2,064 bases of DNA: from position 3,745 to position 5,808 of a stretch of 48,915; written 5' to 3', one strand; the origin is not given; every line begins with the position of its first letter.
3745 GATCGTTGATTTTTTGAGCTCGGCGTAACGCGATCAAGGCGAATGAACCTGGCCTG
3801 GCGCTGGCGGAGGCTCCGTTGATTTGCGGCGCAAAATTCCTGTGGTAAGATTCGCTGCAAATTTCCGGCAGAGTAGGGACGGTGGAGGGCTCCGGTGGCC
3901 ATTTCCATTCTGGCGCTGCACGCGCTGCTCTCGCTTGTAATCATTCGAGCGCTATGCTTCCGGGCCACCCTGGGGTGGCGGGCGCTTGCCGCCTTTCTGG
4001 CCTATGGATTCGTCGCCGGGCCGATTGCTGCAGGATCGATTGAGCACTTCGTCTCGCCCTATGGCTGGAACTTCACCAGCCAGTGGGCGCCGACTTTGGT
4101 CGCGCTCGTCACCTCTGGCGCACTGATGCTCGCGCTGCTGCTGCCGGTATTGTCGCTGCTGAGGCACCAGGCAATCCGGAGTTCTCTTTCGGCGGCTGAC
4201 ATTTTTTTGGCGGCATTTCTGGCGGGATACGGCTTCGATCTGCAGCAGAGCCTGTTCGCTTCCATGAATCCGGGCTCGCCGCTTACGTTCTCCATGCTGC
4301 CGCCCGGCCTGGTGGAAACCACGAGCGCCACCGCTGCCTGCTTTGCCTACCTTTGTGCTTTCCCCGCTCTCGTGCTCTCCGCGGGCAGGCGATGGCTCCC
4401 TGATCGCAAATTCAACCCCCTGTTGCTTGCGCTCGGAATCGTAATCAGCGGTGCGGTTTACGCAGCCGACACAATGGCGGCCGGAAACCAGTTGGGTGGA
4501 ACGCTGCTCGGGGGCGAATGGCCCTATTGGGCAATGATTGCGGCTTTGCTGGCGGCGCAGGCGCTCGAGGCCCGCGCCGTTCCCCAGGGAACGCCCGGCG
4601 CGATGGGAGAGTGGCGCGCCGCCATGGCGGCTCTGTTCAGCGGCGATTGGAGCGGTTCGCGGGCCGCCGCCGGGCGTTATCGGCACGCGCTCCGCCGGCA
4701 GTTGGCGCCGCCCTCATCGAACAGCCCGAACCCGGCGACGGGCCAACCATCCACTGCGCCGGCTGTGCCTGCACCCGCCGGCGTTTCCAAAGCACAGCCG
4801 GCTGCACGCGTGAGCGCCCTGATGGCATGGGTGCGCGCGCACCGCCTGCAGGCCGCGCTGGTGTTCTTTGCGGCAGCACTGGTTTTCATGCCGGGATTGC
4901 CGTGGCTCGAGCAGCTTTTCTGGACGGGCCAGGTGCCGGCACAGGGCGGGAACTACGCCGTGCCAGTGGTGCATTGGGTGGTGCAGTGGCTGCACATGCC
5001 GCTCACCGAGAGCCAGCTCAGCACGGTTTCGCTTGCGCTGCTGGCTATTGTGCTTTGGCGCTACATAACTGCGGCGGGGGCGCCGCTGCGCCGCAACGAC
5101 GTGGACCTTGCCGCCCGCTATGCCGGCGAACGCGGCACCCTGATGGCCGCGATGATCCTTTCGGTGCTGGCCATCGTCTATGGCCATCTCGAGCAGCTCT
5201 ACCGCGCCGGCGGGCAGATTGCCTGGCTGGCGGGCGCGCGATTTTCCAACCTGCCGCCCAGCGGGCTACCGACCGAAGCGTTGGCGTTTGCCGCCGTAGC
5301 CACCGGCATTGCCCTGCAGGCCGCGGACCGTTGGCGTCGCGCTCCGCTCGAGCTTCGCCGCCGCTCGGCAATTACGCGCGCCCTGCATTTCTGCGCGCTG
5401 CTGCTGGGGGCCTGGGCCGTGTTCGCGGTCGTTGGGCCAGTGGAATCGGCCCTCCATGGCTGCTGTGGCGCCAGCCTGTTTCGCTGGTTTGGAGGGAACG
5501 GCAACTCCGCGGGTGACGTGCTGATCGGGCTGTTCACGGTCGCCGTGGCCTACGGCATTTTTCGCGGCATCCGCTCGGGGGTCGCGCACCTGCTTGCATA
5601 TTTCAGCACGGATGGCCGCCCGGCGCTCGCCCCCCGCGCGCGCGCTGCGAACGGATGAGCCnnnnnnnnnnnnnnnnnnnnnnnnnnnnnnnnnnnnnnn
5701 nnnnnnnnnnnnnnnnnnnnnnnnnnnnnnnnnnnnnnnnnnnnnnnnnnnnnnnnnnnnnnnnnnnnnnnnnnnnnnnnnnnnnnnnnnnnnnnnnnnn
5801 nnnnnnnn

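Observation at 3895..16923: Ten-gene, tightly coupled cluster encoding only envelope-targeted proteins with no recognisable enzyme, ATPase or transporter: candidate undescribed cell-surface/envelope system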

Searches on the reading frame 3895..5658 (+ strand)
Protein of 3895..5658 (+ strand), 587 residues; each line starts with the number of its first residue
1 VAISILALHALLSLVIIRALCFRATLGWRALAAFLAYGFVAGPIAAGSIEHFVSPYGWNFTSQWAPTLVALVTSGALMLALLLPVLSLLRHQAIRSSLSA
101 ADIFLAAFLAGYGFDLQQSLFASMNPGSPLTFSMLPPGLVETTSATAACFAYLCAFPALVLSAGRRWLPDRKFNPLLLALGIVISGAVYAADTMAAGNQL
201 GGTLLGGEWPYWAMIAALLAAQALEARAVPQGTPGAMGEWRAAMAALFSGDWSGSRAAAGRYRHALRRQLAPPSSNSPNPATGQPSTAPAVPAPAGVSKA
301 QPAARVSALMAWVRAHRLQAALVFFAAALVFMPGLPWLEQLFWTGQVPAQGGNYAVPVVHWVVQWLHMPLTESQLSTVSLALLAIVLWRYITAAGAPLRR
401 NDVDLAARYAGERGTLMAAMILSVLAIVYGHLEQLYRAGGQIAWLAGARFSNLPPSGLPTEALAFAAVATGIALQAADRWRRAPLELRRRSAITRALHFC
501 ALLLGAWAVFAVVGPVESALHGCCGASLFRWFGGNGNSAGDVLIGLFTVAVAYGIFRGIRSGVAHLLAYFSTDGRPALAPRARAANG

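Call 3: search_protein_families(library=pfam, proteins=[window:3895-5658:+], max_evalue=0.1)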
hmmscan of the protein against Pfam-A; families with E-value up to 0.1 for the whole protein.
window:3895-5658:+ (587 aa): 1 family
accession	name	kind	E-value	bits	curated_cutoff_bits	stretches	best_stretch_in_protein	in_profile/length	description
PF15621.11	PROL5-SMR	-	0.028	15.1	25.3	1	259-307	25-79/115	Proline-rich submaxillary gland androgen-regulated family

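Call 4: search_protein_families(library=ncbifam, proteins=[window:3895-5658:+], max_evalue=0.1)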
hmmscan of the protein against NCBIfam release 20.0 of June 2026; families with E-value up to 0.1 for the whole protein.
window:3895-5658:+ (587 aa): 0 families

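Call 19: search_protein_families(library=padloc, proteins=[window:3895-5658:+], max_evalue=0.1)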
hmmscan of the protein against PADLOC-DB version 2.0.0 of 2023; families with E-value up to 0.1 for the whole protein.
window:3895-5658:+ (587 aa): 0 families

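Call 20: search_protein_families(library=phrogs, proteins=[window:3895-5658:+], max_evalue=0.1)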
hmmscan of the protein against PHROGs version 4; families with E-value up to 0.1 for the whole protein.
window:3895-5658:+ (587 aa): 0 families

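Call 24: find_related_loci(query=window:3895-5658:+, collection=genome_contigs, flank=10000)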
Query window:3895-5658:+ (587 aa) in genome_contigs; peptide patterns used: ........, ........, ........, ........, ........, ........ (x = any residue, [..] = any of these).
126 stretches matched a pattern, but none encodes a relative of the query by tblastn (E <= 1e-3).

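Call 27: find_related_loci(query=window:3895-5658:+, collection=metagenome_contigs, flank=10000)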
Query window:3895-5658:+ (587 aa) in metagenome_contigs; peptide patterns used: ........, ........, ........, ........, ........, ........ (x = any residue, [..] = any of these).
143 stretches matched a pattern, but none encodes a relative of the query by tblastn (E <= 1e-3).
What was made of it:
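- Tried and rejected: Single-protein scans for g1 in genome and metagenome contigs found nothing (calls 24, 27).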

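Call 33: search_solved_structures(query=window:3895-5658:+, max_evalue=1)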
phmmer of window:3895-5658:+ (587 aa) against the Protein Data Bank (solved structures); distinct sequences matched with E-value up to 1: 0.

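Call 48: search_protein_representatives(protein=window:3895-5658:+)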
Query: 587 residues. Proteins with E-value up to 0.001 (for the whole library): 93; up to 1e-10: 48; up to 1e-30: 14. The best 93 are listed.
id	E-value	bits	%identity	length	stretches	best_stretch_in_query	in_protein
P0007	0.0e+00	1270.4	100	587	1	1-587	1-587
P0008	8.9e-81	288.9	37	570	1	1-580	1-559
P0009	6.4e-72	259.6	36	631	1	2-583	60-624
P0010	2.9e-51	191.4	33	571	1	1-584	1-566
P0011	1.2e-48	182.9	33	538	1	17-570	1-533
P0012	1.5e-48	182.5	33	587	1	3-560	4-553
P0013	3.9e-38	148.1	32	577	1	1-563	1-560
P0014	1.1e-34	136.7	32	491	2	348-580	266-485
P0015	1.9e-34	135.9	31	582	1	6-560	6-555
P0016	3.2e-34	135.2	31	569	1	2-561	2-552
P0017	5.1e-32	127.9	30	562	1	2-559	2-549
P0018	3.3e-31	125.2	29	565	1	8-566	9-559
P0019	3.9e-31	125.0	30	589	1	7-570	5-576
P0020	7.7e-31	124.0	32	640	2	360-553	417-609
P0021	3.0e-28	115.5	28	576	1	3-570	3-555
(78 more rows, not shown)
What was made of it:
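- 3895..5658 (+): g1: 587-aa polytopic inner-membrane protein, first gene of the conserved cassette. An N-terminal ~7-TM half and a C-terminal ~5-TM half are joined by a helical, Pro-rich linker. 93 relatives at the 50%-cluster level, mostly ~550-600 aa, 25-37% identity (call 48).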

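Call 50: search_protein_families(library=pfam, alignment_id=A2, max_evalue=0.01)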
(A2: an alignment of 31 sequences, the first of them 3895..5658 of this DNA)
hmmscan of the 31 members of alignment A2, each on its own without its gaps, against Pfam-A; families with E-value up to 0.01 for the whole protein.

A. member 1, window:3895-5658:+ (587 aa): 0 families

B. families by the number of members that match (of 31 scanned): 0 families
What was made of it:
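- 3895..5658 (+): No Pfam hit for 31 members (call 50).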

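Call 53: find_related_loci(query=A3, collection=metagenome_contigs, flank=10000)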
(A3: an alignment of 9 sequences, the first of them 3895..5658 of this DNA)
Query A3 (587 aa) in metagenome_contigs; peptide patterns used: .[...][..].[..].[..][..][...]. (x = any residue, [..] = any of these).
332 stretches matched a pattern; 14 encode a relative of the query (tblastn E <= 1e-3); 14 distinct loci.
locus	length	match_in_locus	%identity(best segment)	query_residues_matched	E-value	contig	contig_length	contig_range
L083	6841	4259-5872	31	17-559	9e-41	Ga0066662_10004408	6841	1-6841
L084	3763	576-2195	30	8-559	3e-40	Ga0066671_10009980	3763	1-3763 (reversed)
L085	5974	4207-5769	30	17-559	6e-36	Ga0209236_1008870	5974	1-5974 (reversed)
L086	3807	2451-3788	28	13-455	7e-25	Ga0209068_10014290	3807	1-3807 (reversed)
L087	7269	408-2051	25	1-560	3e-23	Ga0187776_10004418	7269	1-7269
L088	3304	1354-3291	30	3-566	2e-14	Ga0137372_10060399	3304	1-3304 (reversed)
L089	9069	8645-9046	34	1-138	6e-12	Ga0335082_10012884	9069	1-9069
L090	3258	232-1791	26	6-538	7e-14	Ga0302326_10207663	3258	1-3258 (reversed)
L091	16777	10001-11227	28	3-429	7e-12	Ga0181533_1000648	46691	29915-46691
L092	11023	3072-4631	25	6-538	8e-11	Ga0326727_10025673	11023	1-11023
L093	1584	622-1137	31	9-182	3e-10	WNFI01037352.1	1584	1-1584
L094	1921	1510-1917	39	1-141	3e-6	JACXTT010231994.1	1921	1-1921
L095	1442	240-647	33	24-168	2e-5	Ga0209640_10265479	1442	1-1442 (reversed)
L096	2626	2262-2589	33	1-115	1e-7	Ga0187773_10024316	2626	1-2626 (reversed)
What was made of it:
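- Tried and rejected: A trimmed alignment worked (call 53).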

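Call 81: predict_structure(alignment_id=A2)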
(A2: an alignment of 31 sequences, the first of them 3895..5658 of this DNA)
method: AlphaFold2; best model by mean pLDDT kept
length: 587 residues; sequences in the alignment: 31
mean_pLDDT: 85.0   pTM: 0.89
mean pLDDT of the five models: 85.0, 81.7, 81.0, 80.9, 80.5
residues with pLDDT >= 90: 286; 70-90: 224; 50-70: 48; < 50: 29
segments of 3 or more residues with pLDDT < 50: 276-278, 292-303, 578-587
pLDDT, mean of each block of 10 residues (from residue 1): 91 94 92 97 95 87 86 96 96 91 98 95 85 89 86 98 94 96 95 65 73 97 89 73 88 84 78 56 52 45 64 84 91 85 78 67 82 87 96 88 92 97 93 88 82 82 96 85 88 92 90 92 95 91 92 88 84 53 40
secondary structure, 60 per line:
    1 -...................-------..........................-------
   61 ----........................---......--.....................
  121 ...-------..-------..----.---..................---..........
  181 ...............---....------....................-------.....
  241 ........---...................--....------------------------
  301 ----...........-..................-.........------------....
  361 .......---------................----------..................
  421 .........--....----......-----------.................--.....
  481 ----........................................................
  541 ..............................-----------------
elements in order: H2-20 H28-53 H65-88 H92-97 H100-123 H150-167 H171-195 H199-202 H209-228 H236-248 H252-270 H273-276 H305-315 H317-334 H336-344 H357-367 H377-392 H403-429 H432-435 H440-445 H457-473 H476-480 H485-570
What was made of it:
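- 3895..5658 (+): AF2 model: pLDDT 85, pTM 0.89 (call 81).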

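Call 84: fold_search(model_id=the predicted structure, library=pdb)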
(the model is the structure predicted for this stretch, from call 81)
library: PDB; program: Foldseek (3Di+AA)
matches with E <= 10: 407; with E <= 0.001: 0
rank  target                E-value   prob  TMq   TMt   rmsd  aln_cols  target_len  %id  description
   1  9j9z_A                1.2e-02  0.38  0.12  0.12  25.6       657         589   16  Cryo-EM structure of Outward state Anhydromuropeptide permease (AmpG) complex with GlcNAc-1,6-anhMurNAc (released 2025-07-16)
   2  6rw3_D                9.2e-02  0.23  0.13  0.16  23.4       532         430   12  The molecular basis for sugar import in malaria parasites. (released 2020-01-29)
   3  6rw3_C                1.0e-01  0.25  0.14  0.17  23.4       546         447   10  The molecular basis for sugar import in malaria parasites. (released 2020-01-29)
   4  9r1g_A                1.3e-01  0.15  0.14  0.15  21.1       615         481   13  Cryo-EM structure of human MATE1 (released 2025-11-05)
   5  6rw3_A                1.6e-01  0.20  0.14  0.16  24.8       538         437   11  The molecular basis for sugar import in malaria parasites. (released 2020-01-29)
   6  6tha                  2.2e-01  0.20  0.15  0.19  20.6       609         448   13  Crystal structure of human sugar transporter GLUT1 (SLC2A1) in the inward conformation (released 2020-11-25)
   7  9okg                  2.4e-01  0.13  0.12  0.14  22.1       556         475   10  Cryo-EM structure of human SV2A in complex with levetiracetam (released 2025-12-10)
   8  8b4o_B                2.5e-01  0.18  0.09  0.14  20.5       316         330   16  Cryo-EM structure of cytochrome bd oxidase from C. glutamicum (released 2022-12-28)
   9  9zcz_A                3.1e-01  0.60  0.18  0.32   9.5       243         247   15  C4 local refinement of stomatin-bound aquaporin (human) (released 2026-02-25)
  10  4mlb_A                3.1e-01  0.08  0.11  0.12  25.4       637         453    9  Reverse polarity of binding pocket suggests different function of a MOP superfamily transporter from Pyrococcus furios (released 2013-09-25)
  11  7uze_A                3.2e-01  0.57  0.18  0.32   9.5       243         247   15  Erythrocyte ankyrin-1 complex class 2 local refinement of AQP1 (C4 symmetry applied) (released 2022-07-20)
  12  6m20_B                3.2e-01  0.11  0.11  0.13  23.3       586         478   11  Crystal structure of Plasmodium falciparum hexose transporter PfHT1 bound with glucose (released 2020-09-09)
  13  6nc6_A                3.6e-01  0.15  0.16  0.19  24.3       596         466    9  Lipid II flippase MurJ, inward closed conformation (released 2019-04-17)
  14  9r1f_A                3.6e-01  0.11  0.13  0.15  21.7       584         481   13  Cryo-EM structure of human MATE1 in complex with metformin (released 2025-11-05)
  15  8zal_J                3.9e-01  0.09  0.11  0.13  26.2       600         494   12  EmrAB-TolC MFS-type tripartite multidrug efflux pump EA (released 2025-04-30)
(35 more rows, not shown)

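Call 86: search_solved_structures(query=A2, max_evalue=1)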
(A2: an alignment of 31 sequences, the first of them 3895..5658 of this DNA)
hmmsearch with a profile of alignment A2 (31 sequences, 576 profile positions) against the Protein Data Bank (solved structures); distinct sequences matched with E-value up to 1: 2.
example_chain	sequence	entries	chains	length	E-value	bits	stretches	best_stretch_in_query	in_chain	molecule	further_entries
7vpr_A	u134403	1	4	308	0.57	11.7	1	16-73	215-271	Sterol uptake control protein 2 (Upc2)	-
8om2_1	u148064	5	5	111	0.9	11.1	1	431-489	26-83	Mitochondrial mRNA-processing protein COX24 | Small ribosomal subunit protein mS38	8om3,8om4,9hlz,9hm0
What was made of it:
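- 3895..5658 (+): No PDB profile match (call 86).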

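Call 89: search_protein_families(library=pfam, proteins=[L091:10007-12916:+, L092:3018-5051:+, L091:6957-8519:-, L091:12937-13926:+, L092:5136-5756:-, L090:223-3177:+], max_evalue=0.01)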
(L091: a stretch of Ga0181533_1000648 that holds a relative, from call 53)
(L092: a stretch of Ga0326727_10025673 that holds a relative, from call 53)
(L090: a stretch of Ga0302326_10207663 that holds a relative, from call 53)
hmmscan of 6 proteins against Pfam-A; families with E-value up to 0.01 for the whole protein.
L091:10007-12916:+ (969 aa): 0 families

L092:3018-5051:+ (677 aa): 0 families

L091:6957-8519:- (520 aa): 5 families
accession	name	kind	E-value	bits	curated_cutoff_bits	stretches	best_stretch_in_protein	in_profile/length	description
PF13641.12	Glyco_tranf_2_3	-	9.5e-26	91.7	27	1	65-295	1-230/230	Glycosyltransferase like family 2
PF00535.33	Glycos_transf_2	-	9.9e-23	81.3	23.3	1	69-191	2-118/168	Glycosyl transferase family 2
PF13632.12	Glyco_trans_2_3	-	3.6e-22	79.6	27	1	155-355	2-182/198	Glycosyl transferase family group 2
PF13506.12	Glyco_transf_21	-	1.7e-11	44.4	21.7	1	139-294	18-174/174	Glycosyl transferase family 21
PF10111.15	Glyco_tranf_2_2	-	0.00057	19.9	27.3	1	77-258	13-198/276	Glycosyltransferase like family 2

L091:12937-13926:+ (329 aa): 0 families

L092:5136-5756:- (206 aa): 0 families

L090:223-3177:+ (984 aa): 0 families
